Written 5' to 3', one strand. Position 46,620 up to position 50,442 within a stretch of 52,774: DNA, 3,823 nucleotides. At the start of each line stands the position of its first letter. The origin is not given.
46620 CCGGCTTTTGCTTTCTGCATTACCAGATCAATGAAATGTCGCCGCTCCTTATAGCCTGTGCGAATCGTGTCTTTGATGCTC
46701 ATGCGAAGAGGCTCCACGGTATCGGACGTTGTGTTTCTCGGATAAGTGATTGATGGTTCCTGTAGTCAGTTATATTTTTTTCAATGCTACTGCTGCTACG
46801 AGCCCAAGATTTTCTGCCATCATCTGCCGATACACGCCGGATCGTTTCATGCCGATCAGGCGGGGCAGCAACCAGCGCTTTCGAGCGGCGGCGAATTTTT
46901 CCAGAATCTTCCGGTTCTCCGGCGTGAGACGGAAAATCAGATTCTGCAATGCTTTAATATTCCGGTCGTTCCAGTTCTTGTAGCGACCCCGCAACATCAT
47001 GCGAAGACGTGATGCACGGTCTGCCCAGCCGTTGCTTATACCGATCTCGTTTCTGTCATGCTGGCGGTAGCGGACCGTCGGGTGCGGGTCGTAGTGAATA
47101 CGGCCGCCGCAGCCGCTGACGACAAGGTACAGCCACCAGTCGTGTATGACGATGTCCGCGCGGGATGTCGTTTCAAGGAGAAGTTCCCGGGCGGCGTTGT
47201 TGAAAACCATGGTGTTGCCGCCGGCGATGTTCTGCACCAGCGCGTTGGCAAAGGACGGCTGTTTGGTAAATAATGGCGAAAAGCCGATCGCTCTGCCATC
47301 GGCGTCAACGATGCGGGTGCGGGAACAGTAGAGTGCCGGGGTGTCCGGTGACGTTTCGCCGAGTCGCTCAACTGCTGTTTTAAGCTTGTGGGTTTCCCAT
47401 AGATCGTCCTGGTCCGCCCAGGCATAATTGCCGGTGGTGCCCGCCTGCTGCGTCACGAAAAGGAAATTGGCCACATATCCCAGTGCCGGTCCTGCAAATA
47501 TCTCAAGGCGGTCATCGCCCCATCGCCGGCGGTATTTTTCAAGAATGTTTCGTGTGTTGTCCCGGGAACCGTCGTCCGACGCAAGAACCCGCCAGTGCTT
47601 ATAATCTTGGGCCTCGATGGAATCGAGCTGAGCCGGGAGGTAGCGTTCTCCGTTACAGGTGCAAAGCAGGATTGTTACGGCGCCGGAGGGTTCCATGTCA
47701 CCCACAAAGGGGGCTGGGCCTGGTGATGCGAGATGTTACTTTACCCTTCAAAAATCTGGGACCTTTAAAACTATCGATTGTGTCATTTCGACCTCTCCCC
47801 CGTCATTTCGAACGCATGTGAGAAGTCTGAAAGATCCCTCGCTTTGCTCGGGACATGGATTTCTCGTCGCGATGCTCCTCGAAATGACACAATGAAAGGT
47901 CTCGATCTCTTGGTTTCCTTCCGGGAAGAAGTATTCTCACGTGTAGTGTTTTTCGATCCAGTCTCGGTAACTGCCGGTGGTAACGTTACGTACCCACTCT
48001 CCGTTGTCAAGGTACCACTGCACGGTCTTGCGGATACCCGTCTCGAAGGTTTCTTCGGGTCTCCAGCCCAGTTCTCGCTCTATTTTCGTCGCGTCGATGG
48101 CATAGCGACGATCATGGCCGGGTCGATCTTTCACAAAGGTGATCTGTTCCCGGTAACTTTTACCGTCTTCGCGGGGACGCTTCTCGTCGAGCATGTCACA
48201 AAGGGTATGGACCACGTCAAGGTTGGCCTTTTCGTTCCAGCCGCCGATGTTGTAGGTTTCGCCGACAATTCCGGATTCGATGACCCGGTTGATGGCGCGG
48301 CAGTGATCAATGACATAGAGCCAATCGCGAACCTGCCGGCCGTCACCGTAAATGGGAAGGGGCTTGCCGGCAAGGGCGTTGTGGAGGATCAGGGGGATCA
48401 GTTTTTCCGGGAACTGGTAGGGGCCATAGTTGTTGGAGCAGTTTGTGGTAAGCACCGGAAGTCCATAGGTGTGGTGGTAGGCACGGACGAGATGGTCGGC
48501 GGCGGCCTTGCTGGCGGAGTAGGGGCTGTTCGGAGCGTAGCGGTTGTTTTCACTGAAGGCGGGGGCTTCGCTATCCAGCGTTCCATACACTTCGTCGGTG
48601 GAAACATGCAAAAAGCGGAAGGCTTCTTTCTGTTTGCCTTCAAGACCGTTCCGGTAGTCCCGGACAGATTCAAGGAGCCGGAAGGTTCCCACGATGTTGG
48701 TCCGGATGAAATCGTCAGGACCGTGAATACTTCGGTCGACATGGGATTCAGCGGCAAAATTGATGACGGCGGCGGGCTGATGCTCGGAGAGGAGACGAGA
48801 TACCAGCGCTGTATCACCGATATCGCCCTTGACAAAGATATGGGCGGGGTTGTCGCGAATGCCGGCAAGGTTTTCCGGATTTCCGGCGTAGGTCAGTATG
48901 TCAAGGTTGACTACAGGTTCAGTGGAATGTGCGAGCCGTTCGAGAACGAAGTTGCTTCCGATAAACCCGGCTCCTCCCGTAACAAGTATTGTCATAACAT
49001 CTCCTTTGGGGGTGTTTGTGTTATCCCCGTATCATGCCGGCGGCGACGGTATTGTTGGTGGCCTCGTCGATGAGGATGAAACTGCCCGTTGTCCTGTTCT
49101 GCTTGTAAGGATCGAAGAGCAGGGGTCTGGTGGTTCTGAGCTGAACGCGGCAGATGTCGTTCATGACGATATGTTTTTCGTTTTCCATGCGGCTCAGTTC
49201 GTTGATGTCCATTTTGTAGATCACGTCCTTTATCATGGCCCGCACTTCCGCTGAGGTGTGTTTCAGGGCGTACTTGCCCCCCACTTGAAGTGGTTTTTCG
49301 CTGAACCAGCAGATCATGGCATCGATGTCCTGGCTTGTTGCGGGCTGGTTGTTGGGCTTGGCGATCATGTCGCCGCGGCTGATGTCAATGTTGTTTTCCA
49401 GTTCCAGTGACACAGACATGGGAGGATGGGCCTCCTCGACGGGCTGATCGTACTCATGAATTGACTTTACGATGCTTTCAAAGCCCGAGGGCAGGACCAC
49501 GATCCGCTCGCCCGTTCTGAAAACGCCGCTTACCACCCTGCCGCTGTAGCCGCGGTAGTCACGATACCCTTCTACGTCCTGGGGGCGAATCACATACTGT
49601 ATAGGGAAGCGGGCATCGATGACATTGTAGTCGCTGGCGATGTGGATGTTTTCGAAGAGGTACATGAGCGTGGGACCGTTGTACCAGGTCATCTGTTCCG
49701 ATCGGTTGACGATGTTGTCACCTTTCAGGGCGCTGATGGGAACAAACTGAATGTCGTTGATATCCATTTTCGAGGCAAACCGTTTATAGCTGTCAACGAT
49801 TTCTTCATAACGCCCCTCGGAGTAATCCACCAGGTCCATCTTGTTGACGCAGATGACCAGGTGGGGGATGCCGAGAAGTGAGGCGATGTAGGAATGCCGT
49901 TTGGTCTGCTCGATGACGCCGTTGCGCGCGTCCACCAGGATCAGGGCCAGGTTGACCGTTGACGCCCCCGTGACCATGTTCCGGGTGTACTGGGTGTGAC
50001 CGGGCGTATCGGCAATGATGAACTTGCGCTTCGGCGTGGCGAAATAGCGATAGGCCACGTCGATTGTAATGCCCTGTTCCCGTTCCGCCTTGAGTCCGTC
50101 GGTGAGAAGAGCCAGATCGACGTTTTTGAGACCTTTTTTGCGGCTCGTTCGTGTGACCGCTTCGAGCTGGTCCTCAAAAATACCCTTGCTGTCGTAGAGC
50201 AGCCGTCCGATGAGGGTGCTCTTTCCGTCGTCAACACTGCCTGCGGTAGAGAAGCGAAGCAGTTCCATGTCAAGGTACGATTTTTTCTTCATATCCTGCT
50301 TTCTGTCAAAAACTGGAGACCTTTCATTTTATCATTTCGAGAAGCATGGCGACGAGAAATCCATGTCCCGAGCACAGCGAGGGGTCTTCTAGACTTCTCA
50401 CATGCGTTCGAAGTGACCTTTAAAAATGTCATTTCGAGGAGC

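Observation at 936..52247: Ten copies of a MITE-like element with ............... termini, five with perfect 5-bp target-site duplications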

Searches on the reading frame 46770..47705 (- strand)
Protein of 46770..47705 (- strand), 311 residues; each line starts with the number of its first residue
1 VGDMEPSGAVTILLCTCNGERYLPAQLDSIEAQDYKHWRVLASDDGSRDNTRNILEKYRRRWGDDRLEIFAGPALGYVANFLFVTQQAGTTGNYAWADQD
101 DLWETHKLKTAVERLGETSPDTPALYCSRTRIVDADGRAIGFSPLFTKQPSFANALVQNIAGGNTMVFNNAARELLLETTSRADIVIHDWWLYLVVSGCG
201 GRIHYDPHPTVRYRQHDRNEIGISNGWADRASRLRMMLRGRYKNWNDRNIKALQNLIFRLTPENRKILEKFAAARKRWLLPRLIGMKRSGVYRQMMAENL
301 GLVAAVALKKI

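Call 19: search_protein_families(library=pfam, proteins=[window:46770-47705:-], max_evalue=0.001)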
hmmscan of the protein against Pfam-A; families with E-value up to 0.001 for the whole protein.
window:46770-47705:- (311 aa): 2 families
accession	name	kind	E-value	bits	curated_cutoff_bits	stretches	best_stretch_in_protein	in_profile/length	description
PF00535.33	Glycos_transf_2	-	1.6e-15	57.8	23.3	1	11-121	1-109/168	Glycosyl transferase family 2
PF13641.12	Glyco_tranf_2_3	-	2.8e-05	24.7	27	1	10-213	3-211/230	Glycosyltransferase like family 2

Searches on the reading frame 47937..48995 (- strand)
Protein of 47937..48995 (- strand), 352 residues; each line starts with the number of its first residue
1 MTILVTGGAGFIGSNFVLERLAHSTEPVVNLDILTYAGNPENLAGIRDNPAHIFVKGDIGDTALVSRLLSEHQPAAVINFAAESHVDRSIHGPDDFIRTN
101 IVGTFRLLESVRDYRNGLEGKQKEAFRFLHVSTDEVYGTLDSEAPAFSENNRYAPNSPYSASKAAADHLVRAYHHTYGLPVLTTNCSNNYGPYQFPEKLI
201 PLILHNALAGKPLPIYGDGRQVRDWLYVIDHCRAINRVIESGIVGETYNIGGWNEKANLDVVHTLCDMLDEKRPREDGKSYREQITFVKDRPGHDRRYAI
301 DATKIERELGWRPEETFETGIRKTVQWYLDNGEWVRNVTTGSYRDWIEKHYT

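Call 19: search_protein_families(library=pfam, proteins=[window:47937-48995:-], max_evalue=0.001)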
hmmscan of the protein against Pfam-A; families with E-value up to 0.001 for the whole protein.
window:47937-48995:- (352 aa): 6 families
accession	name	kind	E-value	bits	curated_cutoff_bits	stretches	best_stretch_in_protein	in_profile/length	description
PF16363.11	GDP_Man_Dehyd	-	1.4e-94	317.7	27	1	4-324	1-332/332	GDP-mannose 4,6 dehydratase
PF01370.27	Epimerase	-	5e-66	223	20.9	1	3-251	1-240/240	NAD dependent epimerase/dehydratase family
PF04321.23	RmlD_sub_bind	-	1.7e-11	44.2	27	1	1-176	1-142/287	RmlD substrate binding domain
PF02719.21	Polysacc_synt_2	-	9.7e-09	35.3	20.2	1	3-112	1-116/293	Polysaccharide biosynthesis protein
PF07993.18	NAD_binding_4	-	9.8e-09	35.2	20.1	1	75-187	90-205/258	Male sterility protein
PF01073.25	3Beta_HSD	-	1.4e-08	34.5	22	1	4-228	1-218/280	3-beta hydroxysteroid dehydrogenase/isomerase family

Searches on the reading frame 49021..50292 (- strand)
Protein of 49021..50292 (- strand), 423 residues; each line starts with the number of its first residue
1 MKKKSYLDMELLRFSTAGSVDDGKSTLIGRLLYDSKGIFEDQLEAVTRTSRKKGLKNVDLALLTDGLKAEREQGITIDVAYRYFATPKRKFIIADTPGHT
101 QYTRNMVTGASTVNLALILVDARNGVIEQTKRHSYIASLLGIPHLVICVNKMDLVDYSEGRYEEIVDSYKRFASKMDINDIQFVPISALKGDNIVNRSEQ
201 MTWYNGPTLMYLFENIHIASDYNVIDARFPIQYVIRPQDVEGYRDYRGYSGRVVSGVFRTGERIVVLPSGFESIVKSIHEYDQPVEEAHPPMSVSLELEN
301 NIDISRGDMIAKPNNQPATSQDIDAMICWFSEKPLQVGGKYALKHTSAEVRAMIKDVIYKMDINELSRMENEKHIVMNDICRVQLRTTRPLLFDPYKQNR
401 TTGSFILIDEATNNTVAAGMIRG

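Call 19: search_protein_families(library=pfam, proteins=[window:49021-50292:-], max_evalue=0.001)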
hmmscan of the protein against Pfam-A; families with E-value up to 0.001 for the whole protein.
window:49021-50292:- (423 aa): 4 families
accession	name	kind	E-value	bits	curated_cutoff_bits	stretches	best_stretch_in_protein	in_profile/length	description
PF00009.33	GTP_EFTU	-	6.4e-45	153.5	26.5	1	11-195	3-176/188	Elongation factor Tu GTP binding domain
PF22594.2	GTP-eEF1A_C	-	4.5e-29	101.3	27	1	323-422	2-101/101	GTP-eEF1A C-terminal domain-like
PF01926.29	MMR_HSR1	-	1.2e-06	29.1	21.9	1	65-151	22-113/113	50S ribosome-binding GTPase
PF03144.31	GTP_EFTU_D2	-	5.2e-05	24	30.3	1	250-309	5-71/73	Elongation factor Tu domain 2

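Call 21: find_encoding_contigs(protein=window:49021-50292:-, flank=10000, max_places=10)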
Protein window:49021-50292:- (423 aa): 4 contigs read that carry it; 3 places shown.
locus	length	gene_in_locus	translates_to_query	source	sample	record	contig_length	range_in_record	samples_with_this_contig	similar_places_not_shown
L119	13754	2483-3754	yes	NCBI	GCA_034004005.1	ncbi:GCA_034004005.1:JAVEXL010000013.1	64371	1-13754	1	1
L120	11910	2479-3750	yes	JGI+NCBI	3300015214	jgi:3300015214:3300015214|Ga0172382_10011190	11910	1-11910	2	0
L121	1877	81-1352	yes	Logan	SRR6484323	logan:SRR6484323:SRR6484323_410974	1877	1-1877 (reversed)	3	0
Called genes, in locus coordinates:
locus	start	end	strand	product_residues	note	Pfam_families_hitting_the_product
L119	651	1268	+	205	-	PF13555:AAA_29 (weak), PF01583:APS_kinase, PF13238:AAA_18 (weak), PF13671:AAA_33 (weak)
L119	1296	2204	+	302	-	PF01507:PAPS_reduct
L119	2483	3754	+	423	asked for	PF00009:GTP_EFTU, PF01926:MMR_HSR1 (faint), PF22594:GTP-eEF1A_C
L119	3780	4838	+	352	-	PF01073:3Beta_HSD, PF01370:Epimerase, PF02719:Polysacc_synt_2, PF04321:RmlD_sub_bind, PF16363:GDP_Man_Dehyd, PF07993:NAD_binding_4 (weak)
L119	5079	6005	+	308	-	PF00535:Glycos_transf_2, PF13641:Glyco_tranf_2_3 (weak)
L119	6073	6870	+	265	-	PF01061:ABC2_membrane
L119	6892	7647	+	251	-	PF00005:ABC_tran, PF13304:AAA_21 (faint)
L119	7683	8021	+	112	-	-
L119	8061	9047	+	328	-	PF00685:Sulfotransfer_1 (weak), PF13469:Sulfotransfer_3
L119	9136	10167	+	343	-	PF00685:Sulfotransfer_1, PF13469:Sulfotransfer_3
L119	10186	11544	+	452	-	PF04055:Radical_SAM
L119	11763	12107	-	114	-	-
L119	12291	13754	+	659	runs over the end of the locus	PF01757:Acyl_transf_3, PF19040:SGNH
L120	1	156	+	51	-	?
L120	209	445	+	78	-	-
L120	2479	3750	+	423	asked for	PF00009:GTP_EFTU, PF01926:MMR_HSR1 (faint), PF22594:GTP-eEF1A_C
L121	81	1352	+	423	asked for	PF00009:GTP_EFTU, PF01926:MMR_HSR1 (faint), PF22594:GTP-eEF1A_C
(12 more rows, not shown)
